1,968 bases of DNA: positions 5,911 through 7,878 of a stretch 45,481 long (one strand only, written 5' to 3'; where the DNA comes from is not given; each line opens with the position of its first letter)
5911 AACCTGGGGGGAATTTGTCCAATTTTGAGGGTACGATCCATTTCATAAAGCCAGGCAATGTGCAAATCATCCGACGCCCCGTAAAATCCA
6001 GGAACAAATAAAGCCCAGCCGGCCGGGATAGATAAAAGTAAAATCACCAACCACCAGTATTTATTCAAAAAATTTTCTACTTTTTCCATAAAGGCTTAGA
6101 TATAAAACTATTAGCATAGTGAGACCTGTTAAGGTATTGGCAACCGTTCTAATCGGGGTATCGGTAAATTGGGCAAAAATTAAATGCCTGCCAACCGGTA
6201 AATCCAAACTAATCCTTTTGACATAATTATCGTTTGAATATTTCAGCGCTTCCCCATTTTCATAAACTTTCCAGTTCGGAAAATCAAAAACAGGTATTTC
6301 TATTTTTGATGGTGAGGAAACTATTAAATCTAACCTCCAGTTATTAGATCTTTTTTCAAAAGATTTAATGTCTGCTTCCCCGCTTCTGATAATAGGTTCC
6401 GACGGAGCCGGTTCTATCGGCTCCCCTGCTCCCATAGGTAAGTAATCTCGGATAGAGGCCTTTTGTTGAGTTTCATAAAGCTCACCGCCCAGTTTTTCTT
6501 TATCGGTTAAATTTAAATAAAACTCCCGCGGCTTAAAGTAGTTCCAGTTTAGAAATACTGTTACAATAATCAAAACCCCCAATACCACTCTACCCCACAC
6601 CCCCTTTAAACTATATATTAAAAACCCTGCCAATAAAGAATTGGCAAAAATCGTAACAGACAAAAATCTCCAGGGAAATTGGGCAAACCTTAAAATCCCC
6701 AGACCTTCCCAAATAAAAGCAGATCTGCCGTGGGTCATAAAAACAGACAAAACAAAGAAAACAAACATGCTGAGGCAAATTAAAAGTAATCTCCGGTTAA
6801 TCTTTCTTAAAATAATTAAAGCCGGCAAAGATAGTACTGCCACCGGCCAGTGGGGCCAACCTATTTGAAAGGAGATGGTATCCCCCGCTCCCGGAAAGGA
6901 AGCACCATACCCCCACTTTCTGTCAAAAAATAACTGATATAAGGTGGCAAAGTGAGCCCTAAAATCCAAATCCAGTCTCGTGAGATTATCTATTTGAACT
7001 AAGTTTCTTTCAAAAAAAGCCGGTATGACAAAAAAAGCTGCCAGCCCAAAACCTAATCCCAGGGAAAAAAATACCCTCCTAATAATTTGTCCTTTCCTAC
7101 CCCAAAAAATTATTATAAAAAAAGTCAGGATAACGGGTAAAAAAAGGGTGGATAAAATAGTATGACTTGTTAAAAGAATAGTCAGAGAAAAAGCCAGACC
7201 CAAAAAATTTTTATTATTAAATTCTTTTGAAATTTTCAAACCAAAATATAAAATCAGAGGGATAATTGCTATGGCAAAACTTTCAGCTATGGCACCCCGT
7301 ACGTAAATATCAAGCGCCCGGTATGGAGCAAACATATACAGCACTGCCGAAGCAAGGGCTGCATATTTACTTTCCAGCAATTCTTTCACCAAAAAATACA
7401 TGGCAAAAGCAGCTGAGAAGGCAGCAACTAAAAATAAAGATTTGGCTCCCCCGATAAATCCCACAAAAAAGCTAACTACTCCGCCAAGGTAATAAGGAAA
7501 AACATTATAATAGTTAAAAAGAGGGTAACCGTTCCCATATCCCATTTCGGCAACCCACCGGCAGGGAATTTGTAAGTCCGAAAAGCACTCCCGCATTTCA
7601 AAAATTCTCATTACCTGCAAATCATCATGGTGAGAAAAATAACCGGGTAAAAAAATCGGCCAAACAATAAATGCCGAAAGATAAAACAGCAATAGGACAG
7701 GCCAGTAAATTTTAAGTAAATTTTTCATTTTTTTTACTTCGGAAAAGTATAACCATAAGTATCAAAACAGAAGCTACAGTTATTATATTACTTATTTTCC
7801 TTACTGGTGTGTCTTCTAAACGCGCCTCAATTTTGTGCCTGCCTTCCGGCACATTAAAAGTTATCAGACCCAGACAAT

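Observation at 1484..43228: Exceptional density of GT-C-like membrane glycosyltransferases: an extracytoplasmic glycosylation supercluster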

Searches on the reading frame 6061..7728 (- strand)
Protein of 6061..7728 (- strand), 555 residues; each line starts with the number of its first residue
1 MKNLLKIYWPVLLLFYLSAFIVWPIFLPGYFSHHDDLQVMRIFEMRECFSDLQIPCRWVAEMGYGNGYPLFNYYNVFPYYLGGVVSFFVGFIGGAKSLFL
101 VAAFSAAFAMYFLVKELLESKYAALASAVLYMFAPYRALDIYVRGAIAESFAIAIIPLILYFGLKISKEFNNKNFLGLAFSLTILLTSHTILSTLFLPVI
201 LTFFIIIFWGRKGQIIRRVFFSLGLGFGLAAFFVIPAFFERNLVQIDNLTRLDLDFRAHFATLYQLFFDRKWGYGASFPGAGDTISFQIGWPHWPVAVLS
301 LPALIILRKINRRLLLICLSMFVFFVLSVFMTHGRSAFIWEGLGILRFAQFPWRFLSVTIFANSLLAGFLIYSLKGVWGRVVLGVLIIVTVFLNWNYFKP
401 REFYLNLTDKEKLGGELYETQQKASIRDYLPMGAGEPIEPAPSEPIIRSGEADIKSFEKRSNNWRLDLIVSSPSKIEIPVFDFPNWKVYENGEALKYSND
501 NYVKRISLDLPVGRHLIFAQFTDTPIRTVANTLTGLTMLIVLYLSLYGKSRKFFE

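Call 4: search_protein_families(library=pfam, proteins=[window:6061-7728:-], max_evalue=0.01)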
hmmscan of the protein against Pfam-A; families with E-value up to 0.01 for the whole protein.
window:6061-7728:- (555 aa): 1 family
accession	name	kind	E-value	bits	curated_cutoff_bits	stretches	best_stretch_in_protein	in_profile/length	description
PF10131.15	PTPS_related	-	3.1e-10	39.6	26.4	1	71-248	1-178/621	6-pyruvoyl-tetrahydropterin synthase related domain; membrane protein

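Call 11: find_encoding_contigs(protein=window:6061-7728:-, flank=10000, max_places=6)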
Protein window:6061-7728:- (555 aa): no gene with exactly this product is on record in the collection.

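Call 12: find_homologous_proteins(query=window:6061-7728:-, max_evalue=0.00001)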
Query window:6061-7728:- (555 aa): 1351 proteins with E <= 0.00001 among 8000 candidates; the best 120 are listed.
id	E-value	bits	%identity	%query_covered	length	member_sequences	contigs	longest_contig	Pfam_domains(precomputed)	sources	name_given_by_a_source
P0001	0.0e+0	1248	100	100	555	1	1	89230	PF10131.16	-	-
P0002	5.0e-228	777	60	100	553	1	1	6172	PF10131.16,PF13231.13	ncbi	-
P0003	1.7e-227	775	62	100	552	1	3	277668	PF10131.16,PF13231.13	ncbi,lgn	-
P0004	1.1e-225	769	60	100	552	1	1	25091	PF10131.16,PF13231.13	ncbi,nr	ncbi:glycosyltransferase family 39 protein [Candidatus Daviesbacteria bacterium]|nr:glycosyltransfer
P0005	1.4e-225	768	61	100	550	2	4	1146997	PF10131.16,PF13231.13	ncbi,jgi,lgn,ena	jgi:hypothetical protein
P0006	1.5e-224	765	63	100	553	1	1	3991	PF10131.16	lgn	-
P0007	1.2e-223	762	61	100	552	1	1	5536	PF10131.16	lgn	-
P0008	2.3e-223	761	61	99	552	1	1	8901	PF10131.16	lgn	-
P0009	2.5e-223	761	59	100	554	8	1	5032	PF10131.16,PF02516.21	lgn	-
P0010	4.6e-220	750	59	99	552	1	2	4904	PF10131.16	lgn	-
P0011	5.1e-220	750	58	99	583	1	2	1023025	PF10131.16,PF02516.21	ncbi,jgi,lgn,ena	-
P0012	1.5e-219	749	60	100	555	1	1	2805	PF10131.16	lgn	-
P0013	4.9e-218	744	60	99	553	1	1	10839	PF10131.16,PF13231.13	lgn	-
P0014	1.1e-217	742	60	99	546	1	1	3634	PF10131.16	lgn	-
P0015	5.5e-217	740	59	99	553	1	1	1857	PF10131.16,PF02516.21,PF13231.13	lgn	-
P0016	8.7e-216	736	58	99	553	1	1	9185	PF10131.16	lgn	-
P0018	9.8e-215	733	58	100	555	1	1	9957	PF10131.16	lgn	-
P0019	3.1e-213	728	59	99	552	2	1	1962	PF10131.16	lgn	-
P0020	3.3e-213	728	58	99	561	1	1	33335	PF10131.16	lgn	-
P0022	3.5e-212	724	59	99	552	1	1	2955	PF10131.16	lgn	-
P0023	9.6e-212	723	59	98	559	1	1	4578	PF10131.16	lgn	-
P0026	1.5e-206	706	56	100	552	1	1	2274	PF10131.16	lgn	-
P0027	2.5e-206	705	58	99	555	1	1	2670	PF10131.16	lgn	-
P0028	9.4e-206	703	57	99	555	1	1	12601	PF10131.16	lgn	-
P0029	1.3e-203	696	59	98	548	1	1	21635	PF10131.16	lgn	-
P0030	1.7e-203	696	58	94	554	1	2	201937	PF10131.16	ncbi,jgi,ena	-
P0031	5.5e-203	694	57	100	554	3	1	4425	PF10131.16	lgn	-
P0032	5.1e-202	691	57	100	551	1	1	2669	PF10131.16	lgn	-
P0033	5.7e-202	690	58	98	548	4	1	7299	PF10131.16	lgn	-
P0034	7.3e-202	690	57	99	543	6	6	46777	PF10131.16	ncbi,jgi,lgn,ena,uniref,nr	ncbi:hypothetical protein A3C59_01210 [Candidatus Daviesbacteria bacterium RIFCSPHIGHO2_02_FULL_36_1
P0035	1.8e-201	689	54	100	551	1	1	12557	PF10131.16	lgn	-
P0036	3.1e-201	688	58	99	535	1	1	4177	PF10131.16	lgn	-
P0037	3.9e-201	688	56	99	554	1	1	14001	PF10131.16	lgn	-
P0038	1.7e-200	686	55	98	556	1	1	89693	PF10131.16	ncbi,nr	ncbi:MAG: 6-pyruvoyl-tetrahydropterin synthase-related protein [Candidatus Daviesbacteria bacterium]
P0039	9.7e-200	683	57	98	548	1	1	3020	PF10131.16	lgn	-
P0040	8.7e-199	680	56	99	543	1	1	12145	PF10131.16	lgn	-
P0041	2.0e-198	679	56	100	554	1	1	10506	PF10131.16,PF13231.13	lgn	-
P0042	1.9e-197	676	55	94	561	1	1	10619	PF10131.16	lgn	-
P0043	2.8e-197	675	55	98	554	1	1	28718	PF10131.16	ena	-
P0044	3.5e-197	675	54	100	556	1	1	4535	PF10131.16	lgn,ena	-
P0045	7.5e-197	674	55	96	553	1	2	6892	PF10131.16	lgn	-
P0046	3.5e-196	671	56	99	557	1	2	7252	PF10131.16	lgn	-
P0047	1.2e-195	670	55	100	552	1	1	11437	PF10131.16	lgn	-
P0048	4.6e-195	668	54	99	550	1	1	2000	PF10131.16,PF02516.21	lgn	-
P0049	8.5e-195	667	55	99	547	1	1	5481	PF10131.16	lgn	-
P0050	1.4e-194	666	54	98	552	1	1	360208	PF10131.16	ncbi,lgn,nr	ncbi:MAG: 6-pyruvoyl-tetrahydropterin synthase-related protein [Candidatus Daviesbacteria bacterium]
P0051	2.4e-194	665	54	99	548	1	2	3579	PF10131.16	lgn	-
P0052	5.5e-194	664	54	100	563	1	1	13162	PF10131.16,PF13231.13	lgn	-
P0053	6.5e-194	664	58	91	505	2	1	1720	PF10131.16,PF13231.13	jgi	-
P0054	1.8e-193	662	57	92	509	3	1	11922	PF10131.16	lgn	-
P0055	2.2e-193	662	52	99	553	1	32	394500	PF10131.16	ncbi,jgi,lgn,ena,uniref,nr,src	ncbi:MAG: hypothetical protein UT77_C0001G0059 [Candidatus Daviesbacteria bacterium GW2011_GWC2_40_1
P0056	3.8e-193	661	53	100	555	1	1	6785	PF10131.16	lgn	-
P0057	5.6e-193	661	54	99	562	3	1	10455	PF10131.16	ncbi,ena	-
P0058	7.1e-193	660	52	99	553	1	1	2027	PF10131.16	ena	-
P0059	9.5e-193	660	53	99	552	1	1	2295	PF10131.16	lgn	-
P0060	1.2e-192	660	52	99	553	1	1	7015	PF10131.16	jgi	-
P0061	1.2e-192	660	52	100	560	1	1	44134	PF10131.16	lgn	-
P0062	4.9e-192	658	53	99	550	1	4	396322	PF10131.16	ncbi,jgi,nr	ncbi:MAG: hypothetical protein ACD_32C00110G0003 [uncultured bacterium]|nr:MAG: hypothetical protein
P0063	9.3e-192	657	53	100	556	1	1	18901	PF10131.16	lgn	-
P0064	1.7e-190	653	54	100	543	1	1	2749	PF10131.16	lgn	-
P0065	5.5e-189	648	54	95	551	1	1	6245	PF10131.16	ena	-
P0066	6.1e-189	647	54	99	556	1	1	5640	PF10131.16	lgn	-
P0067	1.1e-188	647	53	100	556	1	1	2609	PF10131.16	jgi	-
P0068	1.2e-188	647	52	100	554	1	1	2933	PF10131.16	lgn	-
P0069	1.8e-188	646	52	100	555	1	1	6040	PF10131.16,PF02516.21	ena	-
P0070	1.8e-188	646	53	98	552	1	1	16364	PF10131.16,PF13231.13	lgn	-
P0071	4.0e-188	645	53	99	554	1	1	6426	PF10131.16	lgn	-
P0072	1.5e-187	643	53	99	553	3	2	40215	PF10131.16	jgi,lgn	-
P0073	1.8e-187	643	53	100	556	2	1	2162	PF10131.16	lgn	-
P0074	4.1e-187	641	53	100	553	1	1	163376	PF10131.16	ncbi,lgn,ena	-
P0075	4.4e-187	641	54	99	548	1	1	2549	PF10131.16,PF02516.21,PF13231.13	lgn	-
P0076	4.4e-187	641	52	100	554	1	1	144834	PF10131.16,PF13231.13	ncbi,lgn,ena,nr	ncbi:MAG: Uncharacterized protein G01um10147_73 [Microgenomates group bacterium Gr01-1014_7]|nr:MAG:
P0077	6.0e-187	641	53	100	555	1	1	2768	PF10131.16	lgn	-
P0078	6.0e-187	641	53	96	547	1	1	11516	PF10131.16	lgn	-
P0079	6.2e-187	641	53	99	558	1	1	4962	PF10131.16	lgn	-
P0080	1.4e-186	640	51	99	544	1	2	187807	PF10131.16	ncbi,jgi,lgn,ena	-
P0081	1.6e-186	640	52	99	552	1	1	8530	PF10131.16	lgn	-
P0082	1.7e-186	639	53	100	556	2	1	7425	PF10131.16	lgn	-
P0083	2.9e-186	639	53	99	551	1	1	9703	PF10131.16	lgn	-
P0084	4.5e-186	638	54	96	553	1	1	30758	PF10131.16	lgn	-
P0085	5.4e-186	638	52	96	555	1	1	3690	PF10131.16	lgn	-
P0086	6.0e-186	638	50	99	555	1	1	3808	PF10131.16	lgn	-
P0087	7.4e-186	637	51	98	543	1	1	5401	PF10131.16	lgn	-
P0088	8.5e-186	637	53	100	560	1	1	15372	PF10131.16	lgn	-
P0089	8.7e-186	637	54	96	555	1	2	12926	PF10131.16,PF09586.17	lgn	-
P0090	2.2e-185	636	53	96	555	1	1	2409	PF10131.16,PF09586.17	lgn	-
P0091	2.4e-185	636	51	100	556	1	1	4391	PF10131.16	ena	-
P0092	3.2e-185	635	52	98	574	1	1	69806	PF10131.16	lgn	-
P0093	4.0e-185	635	52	99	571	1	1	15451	PF10131.16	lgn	-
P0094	4.7e-185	635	55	100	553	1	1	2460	PF10131.16,PF13231.13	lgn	-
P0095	5.3e-185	634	55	96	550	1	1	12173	PF10131.16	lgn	-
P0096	6.9e-185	634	53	100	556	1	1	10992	PF10131.16,PF02516.21,PF13231.13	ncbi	-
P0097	7.6e-185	634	53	100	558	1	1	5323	PF10131.16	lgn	-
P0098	9.6e-185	634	52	100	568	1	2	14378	PF10131.16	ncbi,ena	-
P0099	1.1e-184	633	53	99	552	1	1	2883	PF10131.16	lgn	-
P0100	1.2e-184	633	52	99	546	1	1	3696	PF10131.16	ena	-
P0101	1.6e-184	633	53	96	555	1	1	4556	PF10131.16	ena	-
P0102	2.4e-184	632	52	97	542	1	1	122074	PF10131.16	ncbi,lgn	-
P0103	2.5e-184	632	53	96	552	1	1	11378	PF10131.16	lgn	-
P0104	2.7e-184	632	54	96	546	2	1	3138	PF10131.16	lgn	-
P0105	3.0e-184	632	52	99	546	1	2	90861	PF10131.16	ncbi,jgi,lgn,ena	-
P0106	3.0e-184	632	53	96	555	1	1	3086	PF10131.16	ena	-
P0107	5.8e-184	631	53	96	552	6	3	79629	PF10131.16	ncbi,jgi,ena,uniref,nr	ncbi:hypothetical protein A3B45_03320 [Candidatus Daviesbacteria bacterium RIFCSPLOWO2_01_FULL_39_12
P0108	8.1e-184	631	53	99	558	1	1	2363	PF10131.16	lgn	-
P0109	1.0e-183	630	54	99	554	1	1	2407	PF10131.16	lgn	-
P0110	1.4e-183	630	50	99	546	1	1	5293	PF10131.16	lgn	-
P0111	5.6e-183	628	54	96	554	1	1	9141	PF10131.16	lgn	-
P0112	1.2e-182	627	53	98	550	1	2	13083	PF10131.16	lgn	-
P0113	1.4e-182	627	53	100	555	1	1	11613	PF10131.16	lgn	-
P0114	1.8e-182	626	52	100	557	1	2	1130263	PF10131.16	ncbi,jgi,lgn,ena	ncbi:MAG: 6-pyruvoyl-tetrahydropterin synthase-related protein [Microgenomates group bacterium]|jgi:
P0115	2.0e-182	626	56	92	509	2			PF10131.16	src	-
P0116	2.1e-182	626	53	96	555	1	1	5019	PF10131.16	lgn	-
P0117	2.3e-182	626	52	100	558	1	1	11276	PF10131.16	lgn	-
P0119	1.1e-181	623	51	95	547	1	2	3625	PF10131.16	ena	-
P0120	1.7e-181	623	52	100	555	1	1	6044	PF10131.16,PF13231.13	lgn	-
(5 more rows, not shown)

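Call 14: find_encoding_contigs(protein=P0005, flank=10000, max_places=2)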
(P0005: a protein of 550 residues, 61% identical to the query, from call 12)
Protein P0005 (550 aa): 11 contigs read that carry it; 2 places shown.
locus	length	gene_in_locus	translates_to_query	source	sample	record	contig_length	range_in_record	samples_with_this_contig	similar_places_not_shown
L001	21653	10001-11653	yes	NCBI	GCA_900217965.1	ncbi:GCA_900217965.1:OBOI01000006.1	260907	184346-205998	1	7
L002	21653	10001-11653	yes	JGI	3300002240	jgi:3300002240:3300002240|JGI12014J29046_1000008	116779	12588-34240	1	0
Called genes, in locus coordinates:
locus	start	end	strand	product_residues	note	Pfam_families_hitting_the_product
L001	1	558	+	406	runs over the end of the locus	PF00535:Glycos_transf_2, PF13641:Glyco_tranf_2_3 (weak), PF04138:GtrA_DPMS_TM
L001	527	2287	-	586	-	PF02366:PMT (weak), PF13231:PMT_2 (weak)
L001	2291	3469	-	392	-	-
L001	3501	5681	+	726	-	PF00535:Glycos_transf_2, PF02366:PMT, PF13231:PMT_2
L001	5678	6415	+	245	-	PF00535:Glycos_transf_2, PF10111:Glyco_tranf_2_2 (weak), PF13641:Glyco_tranf_2_3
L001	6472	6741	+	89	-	PF11373:DUF3175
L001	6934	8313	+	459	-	PF02366:PMT (weak), PF13231:PMT_2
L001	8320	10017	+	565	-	PF09586:YfhO (weak), PF10131:PTPS_related (weak)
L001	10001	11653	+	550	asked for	PF10131:PTPS_related, PF13231:PMT_2 (weak)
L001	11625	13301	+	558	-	PF10131:PTPS_related (weak)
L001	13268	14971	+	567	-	PF10131:PTPS_related (weak)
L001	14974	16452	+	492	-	PF01943:Polysacc_synt, PF13440:Polysacc_synt_3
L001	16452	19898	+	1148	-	-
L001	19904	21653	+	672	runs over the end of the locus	-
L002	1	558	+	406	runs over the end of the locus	PF00535:Glycos_transf_2, PF13641:Glyco_tranf_2_3 (weak), PF04138:GtrA_DPMS_TM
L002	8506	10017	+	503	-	PF09586:YfhO (weak), PF10131:PTPS_related (weak)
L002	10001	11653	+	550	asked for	PF10131:PTPS_related, PF13231:PMT_2 (weak)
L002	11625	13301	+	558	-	PF10131:PTPS_related (weak)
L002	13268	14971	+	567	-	PF10131:PTPS_related (weak)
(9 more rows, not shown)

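Call 25: predict_structure(alignment_id=A1)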
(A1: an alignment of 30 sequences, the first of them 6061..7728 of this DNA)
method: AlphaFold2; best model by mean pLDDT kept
length: 555 residues; sequences in the alignment: 30
mean_pLDDT: 87.7   pTM: 0.89
mean pLDDT of the five models: 87.7, 85.6, 84.4, 83.2, 80.9
residues with pLDDT >= 90: 311; 70-90: 204; 50-70: 29; < 50: 11
segments of 3 or more residues with pLDDT < 50: 276-282
pLDDT, mean of each block of 10 residues (from residue 1): 81 93 91 83 91 83 83 82 95 95 95 96 96 90 89 97 93 94 94 94 94 90 96 89 75 63 78 54 64 87 85 93 96 88 78 91 96 90 94 86 89 89 82 86 92 93 92 95 89 90 92 95 89 94 78 51
secondary structure, 60 per line:
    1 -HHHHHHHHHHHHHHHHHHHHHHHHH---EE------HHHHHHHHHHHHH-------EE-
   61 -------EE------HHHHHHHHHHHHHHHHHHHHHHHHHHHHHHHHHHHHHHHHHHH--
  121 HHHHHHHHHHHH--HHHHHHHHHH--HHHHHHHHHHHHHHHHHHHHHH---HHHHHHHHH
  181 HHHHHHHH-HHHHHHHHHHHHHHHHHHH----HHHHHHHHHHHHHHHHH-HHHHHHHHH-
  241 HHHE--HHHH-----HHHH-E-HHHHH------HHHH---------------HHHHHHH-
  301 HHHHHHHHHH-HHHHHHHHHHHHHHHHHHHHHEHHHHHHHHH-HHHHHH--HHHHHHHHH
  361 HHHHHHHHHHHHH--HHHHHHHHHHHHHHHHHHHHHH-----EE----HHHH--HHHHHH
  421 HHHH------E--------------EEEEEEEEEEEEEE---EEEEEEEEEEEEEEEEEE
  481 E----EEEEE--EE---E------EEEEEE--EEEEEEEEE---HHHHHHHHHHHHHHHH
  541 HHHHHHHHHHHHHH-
elements in order: H2-26 H38-50 H76-118 H121-132 H135-144 H147-168 H172-188 H190-208 H213-229 H231-239 H247-250 H256-259 H263-267 H274-277 H293-299 H301-310 H312-332 H334-342 H344-349 H352-373 H376-397 H409-412 H415-424 E446-459 E463-481 E486-490 E505-510 E513-521 H525-554

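Call 28: find_encoding_contigs(protein=P0114, flank=10000, max_places=1)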
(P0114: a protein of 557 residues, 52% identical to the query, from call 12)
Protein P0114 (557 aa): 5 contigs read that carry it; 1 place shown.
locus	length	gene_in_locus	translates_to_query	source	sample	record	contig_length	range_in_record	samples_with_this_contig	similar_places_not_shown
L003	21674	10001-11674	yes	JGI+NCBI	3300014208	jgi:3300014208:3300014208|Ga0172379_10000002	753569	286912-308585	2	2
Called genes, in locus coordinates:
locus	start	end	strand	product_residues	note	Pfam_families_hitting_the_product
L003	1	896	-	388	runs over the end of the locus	-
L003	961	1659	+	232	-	PF00535:Glycos_transf_2, PF10111:Glyco_tranf_2_2, PF13641:Glyco_tranf_2_3 (faint)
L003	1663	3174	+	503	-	PF02366:PMT, PF13231:PMT_2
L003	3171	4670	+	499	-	-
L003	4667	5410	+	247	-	PF00535:Glycos_transf_2, PF13641:Glyco_tranf_2_3 (weak)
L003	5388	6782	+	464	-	PF13231:PMT_2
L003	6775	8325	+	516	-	PF13231:PMT_2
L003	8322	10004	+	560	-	PF09586:YfhO (faint)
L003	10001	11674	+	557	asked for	PF10131:PTPS_related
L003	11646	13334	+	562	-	-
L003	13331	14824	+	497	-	PF01943:Polysacc_synt, PF13440:Polysacc_synt_3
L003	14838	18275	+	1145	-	PF12979:DUF3863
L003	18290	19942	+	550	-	PF02366:PMT, PF13231:PMT_2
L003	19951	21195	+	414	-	-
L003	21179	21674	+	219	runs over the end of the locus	-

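Call 29: find_encoding_contigs(protein=P0055, flank=10000, max_places=1)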
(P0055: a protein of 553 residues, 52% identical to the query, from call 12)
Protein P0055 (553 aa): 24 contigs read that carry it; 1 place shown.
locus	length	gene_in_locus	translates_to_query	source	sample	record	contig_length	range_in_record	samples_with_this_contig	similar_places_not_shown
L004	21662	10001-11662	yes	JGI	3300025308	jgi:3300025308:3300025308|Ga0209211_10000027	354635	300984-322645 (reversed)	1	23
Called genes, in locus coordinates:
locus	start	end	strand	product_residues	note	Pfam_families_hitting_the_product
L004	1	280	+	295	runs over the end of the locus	PF01073:3Beta_HSD (weak), PF01370:Epimerase, PF04321:RmlD_sub_bind, PF02719:Polysacc_synt_2 (weak), PF07993:NAD_binding_4, PF16363:GDP_Man_Dehyd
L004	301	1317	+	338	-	PF01370:Epimerase, PF04321:RmlD_sub_bind (weak), PF16363:GDP_Man_Dehyd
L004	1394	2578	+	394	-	PF00535:Glycos_transf_2, PF04138:GtrA_DPMS_TM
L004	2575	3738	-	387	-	PF02366:PMT (weak), PF13231:PMT_2 (weak)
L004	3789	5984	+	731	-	PF00535:Glycos_transf_2, PF13231:PMT_2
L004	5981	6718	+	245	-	PF00535:Glycos_transf_2, PF10111:Glyco_tranf_2_2, PF13641:Glyco_tranf_2_3 (weak)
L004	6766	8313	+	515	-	PF13231:PMT_2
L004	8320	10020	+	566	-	PF09586:YfhO (weak), PF10131:PTPS_related (weak)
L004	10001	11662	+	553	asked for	PF10131:PTPS_related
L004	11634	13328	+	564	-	-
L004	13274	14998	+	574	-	PF13231:PMT_2 (weak)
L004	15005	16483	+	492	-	PF01943:Polysacc_synt, PF13440:Polysacc_synt_3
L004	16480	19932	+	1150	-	PF12979:DUF3863 (weak)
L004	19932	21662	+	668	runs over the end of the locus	-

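Call 30: fold_search(model_id=the predicted structure, library=pdb)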
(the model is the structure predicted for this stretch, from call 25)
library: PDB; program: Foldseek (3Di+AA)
matches with E <= 10: 413; with E <= 0.001: 7
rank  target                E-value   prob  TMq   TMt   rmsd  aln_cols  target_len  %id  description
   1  8age_A                2.0e-04  1.00  0.46  0.40  11.4       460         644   12  Structure of yeast oligosaccharylransferase complex with acceptor peptide bound (released 2022-12-07)
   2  8pn9_A                2.0e-04  1.00  0.40  0.35  14.4       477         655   13  Structure of human oligosaccharyltransferase OST-A complex bound to NGI-1 (released 2024-05-08)
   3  6c26_A                2.4e-04  1.00  0.43  0.38  13.3       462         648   14  The Cryo-EM structure of a eukaryotic oligosaccharyl transferase complex (released 2018-01-31)
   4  8b6l_I                3.0e-04  1.00  0.43  0.36  15.4       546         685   13  Subtomogram average of the human Sec61-TRAP-OSTA-translocon (released 2022-12-07)
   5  7oci_F                4.7e-04  1.00  0.46  0.41  12.0       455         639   11  Cryo-EM structure of yeast Ost6p containing oligosaccharyltransferase complex (released 2022-02-16)
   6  7e9s_A                4.7e-04  1.00  0.40  0.28   8.9       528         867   12  Archaeal oligosaccharyltransferase AglB from Archaeoglobus fulgidus in complex with an inhibitory peptide and a dolich (released 2021-09-08)
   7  8agc_A                8.3e-04  1.00  0.36  0.30  14.6       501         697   13  Structure of yeast oligosaccharylransferase complex with lipid-linked oligosaccharide and non-acceptor peptide bound (released 2022-12-07)
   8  5ogl_A                1.1e-03  1.00  0.38  0.31   9.4       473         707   12  Structure of bacterial oligosaccharyltransferase PglB in complex with an acceptor peptide and an lipid-linked oligosac (released 2017-10-25)
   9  5gmy_A                1.3e-03  1.00  0.40  0.28  11.7       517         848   14  Crystal structure of the Archaeoglobus fulgidus oligosaccharyltransferase (O29867_ARCFU) tethered with an acceptor pep (released 2017-02-01)
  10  6gxc_A                1.4e-03  1.00  0.39  0.32   9.7       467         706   12  Bacterial oligosaccharyltransferase PglB in complex with an inhibitory peptide and a reactive lipid-linked oligosaccha (released 2018-11-14)
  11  6ftg_5                1.5e-03  1.00  0.46  0.40  11.5       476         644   14  Subtomogram average of OST-containing ribosome-translocon complexes from canine rough microsomal membranes (released 2018-03-21)
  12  9n9j_I                1.6e-03  1.00  0.38  0.31  20.3       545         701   14  Structure of a GRP94 folding intermediate engaged with a CCDC134- and FKBP11-bound secretory translocon (released 2025-11-19)
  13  5ezm                  1.7e-03  1.00  0.36  0.37  13.6       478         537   13  Crystal Structure of ArnT from Cupriavidus metallidurans in the apo state (released 2016-02-17)
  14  6s7o_A                2.3e-03  1.00  0.41  0.36  14.3       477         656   14  Cryo-EM structure of human oligosaccharyltransferase complex OST-A (released 2019-12-18)
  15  6w98_A                5.5e-03  1.00  0.47  0.22   5.5       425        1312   10  Single-Particle Cryo-EM Structure of Arabinofuranosyltransferase AftD from Mycobacteria (released 2020-05-13)
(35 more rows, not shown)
